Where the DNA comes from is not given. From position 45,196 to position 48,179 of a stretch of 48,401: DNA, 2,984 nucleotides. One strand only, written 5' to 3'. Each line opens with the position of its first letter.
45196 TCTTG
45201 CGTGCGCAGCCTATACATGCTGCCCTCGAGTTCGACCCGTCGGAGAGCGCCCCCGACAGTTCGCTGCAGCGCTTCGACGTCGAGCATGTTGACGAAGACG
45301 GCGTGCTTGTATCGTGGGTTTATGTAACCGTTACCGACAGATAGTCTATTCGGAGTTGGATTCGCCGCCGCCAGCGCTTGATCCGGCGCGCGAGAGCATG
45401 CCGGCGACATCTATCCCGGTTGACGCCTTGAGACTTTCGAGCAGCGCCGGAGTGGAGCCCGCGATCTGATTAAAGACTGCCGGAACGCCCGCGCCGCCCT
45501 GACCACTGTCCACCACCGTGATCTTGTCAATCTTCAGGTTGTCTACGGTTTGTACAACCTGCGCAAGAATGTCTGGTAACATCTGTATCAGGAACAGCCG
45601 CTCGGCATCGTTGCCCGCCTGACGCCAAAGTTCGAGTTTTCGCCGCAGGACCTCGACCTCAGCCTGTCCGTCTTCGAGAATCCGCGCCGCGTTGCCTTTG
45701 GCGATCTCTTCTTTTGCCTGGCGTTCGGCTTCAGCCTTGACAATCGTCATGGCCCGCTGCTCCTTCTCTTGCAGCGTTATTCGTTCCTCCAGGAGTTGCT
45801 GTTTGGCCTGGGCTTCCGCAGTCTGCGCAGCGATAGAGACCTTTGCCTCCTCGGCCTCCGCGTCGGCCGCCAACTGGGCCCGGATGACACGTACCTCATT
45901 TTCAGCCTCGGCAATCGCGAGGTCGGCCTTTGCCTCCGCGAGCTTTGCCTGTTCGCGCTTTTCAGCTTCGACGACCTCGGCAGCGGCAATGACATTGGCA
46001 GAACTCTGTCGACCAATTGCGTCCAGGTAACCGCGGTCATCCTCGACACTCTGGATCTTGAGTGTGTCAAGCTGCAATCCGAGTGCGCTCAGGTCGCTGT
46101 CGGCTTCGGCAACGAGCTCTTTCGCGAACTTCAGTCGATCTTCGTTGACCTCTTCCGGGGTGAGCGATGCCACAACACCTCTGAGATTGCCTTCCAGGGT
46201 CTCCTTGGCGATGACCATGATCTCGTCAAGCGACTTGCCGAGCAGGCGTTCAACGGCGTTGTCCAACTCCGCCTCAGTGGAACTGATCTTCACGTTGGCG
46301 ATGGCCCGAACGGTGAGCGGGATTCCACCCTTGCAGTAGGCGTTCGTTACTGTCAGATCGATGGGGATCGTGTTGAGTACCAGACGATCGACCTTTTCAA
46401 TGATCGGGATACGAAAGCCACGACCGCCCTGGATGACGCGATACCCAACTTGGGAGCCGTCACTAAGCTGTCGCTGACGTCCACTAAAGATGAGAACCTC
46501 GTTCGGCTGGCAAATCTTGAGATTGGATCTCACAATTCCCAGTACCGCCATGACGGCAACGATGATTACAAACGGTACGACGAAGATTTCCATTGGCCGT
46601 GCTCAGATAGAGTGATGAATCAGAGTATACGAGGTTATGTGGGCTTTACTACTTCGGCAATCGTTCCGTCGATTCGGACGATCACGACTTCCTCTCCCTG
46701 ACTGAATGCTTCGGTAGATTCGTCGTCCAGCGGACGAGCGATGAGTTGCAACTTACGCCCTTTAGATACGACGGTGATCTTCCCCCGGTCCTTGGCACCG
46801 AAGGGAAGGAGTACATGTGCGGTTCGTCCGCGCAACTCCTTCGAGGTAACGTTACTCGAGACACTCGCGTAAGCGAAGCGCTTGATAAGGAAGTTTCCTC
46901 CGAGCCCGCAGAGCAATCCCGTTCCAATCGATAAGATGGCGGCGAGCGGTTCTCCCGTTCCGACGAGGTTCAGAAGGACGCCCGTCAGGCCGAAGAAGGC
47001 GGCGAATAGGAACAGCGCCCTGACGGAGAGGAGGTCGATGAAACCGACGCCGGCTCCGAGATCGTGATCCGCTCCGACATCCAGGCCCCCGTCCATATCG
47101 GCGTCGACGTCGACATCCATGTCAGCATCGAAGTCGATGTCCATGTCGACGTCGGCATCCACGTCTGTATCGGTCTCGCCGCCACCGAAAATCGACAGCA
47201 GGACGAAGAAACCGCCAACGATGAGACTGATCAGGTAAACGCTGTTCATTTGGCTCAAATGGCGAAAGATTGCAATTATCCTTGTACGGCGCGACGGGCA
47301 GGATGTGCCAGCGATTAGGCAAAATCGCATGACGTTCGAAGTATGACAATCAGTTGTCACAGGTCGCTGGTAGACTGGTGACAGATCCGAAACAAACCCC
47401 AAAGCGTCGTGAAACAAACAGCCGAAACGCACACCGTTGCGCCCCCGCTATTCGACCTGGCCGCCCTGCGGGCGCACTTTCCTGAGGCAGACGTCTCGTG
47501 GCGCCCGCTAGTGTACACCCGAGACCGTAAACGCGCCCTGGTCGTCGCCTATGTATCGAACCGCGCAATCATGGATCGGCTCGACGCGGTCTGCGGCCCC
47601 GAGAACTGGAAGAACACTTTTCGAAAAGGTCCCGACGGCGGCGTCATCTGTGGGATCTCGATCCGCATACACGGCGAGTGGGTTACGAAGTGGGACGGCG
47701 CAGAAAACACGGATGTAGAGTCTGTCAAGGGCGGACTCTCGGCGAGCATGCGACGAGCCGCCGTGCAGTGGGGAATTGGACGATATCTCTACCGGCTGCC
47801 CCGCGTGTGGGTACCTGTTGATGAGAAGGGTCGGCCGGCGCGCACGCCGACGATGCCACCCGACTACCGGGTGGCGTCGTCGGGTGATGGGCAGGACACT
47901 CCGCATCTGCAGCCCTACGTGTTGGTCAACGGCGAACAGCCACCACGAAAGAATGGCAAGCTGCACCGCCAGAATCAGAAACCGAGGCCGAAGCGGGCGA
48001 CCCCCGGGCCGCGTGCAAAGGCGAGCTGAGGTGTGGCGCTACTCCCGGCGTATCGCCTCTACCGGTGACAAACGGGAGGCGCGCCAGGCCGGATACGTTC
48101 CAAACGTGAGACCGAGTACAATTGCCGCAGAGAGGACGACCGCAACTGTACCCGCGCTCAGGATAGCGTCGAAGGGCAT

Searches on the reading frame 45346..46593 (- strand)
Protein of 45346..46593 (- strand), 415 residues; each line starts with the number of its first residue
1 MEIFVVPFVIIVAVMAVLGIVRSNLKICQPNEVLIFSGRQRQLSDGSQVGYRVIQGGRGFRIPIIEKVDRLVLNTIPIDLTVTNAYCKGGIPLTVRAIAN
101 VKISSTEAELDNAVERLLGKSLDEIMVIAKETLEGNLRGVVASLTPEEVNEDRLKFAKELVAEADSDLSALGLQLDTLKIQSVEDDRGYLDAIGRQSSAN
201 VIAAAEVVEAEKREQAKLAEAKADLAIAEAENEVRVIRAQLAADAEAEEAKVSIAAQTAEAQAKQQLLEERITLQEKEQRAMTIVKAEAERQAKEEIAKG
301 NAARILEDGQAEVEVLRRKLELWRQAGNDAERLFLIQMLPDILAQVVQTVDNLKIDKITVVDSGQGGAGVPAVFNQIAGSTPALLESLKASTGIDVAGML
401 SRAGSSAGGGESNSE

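Call 62: search_protein_families(library=pfam, proteins=[window:45346-46593:-], max_evalue=0.01)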
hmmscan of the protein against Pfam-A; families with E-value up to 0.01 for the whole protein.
window:45346-46593:- (415 aa): 2 families
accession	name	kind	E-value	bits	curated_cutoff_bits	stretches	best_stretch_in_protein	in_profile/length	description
PF01145.31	Band_7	-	1.1e-16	61.8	23.6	1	27-212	2-174/176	SPFH domain / Band 7 family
PF15975.10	Flot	-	0.00038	21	27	1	288-367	1-81/124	Flotillin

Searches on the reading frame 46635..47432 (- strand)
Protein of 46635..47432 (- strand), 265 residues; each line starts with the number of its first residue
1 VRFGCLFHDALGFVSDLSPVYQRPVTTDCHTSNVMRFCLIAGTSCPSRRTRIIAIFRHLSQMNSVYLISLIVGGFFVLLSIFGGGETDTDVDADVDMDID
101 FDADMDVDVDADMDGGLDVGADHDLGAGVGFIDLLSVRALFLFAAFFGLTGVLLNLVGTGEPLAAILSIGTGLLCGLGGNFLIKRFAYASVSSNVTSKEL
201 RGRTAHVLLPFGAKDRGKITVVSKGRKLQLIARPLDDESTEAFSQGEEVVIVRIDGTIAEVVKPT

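Call 62: search_protein_families(library=pfam, proteins=[window:46635-47432:-], max_evalue=0.01)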
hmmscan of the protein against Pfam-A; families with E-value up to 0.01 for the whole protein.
window:46635-47432:- (265 aa): 1 family
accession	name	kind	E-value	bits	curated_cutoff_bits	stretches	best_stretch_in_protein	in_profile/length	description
PF01957.25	NfeD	-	0.0091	16.6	29.1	0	199-263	3-57/57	NfeD-like C-terminal, partner-binding domain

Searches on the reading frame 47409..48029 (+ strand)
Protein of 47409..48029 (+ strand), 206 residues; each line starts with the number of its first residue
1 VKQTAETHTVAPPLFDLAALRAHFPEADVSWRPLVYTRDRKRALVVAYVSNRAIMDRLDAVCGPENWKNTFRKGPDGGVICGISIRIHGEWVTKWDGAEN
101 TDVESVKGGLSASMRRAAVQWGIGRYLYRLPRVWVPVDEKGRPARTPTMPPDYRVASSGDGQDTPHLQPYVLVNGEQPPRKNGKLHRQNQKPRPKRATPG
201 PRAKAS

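Call 62: search_protein_families(library=pfam, proteins=[window:47409-48029:+], max_evalue=0.01)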
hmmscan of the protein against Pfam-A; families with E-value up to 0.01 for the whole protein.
window:47409-48029:+ (206 aa): 1 family
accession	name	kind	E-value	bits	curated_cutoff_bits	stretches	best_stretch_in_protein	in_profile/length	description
PF04098.21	Rad52_Rad22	-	1.5e-13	51.4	20.3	1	19-138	8-145/153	Rad52/22 family double-strand break repair protein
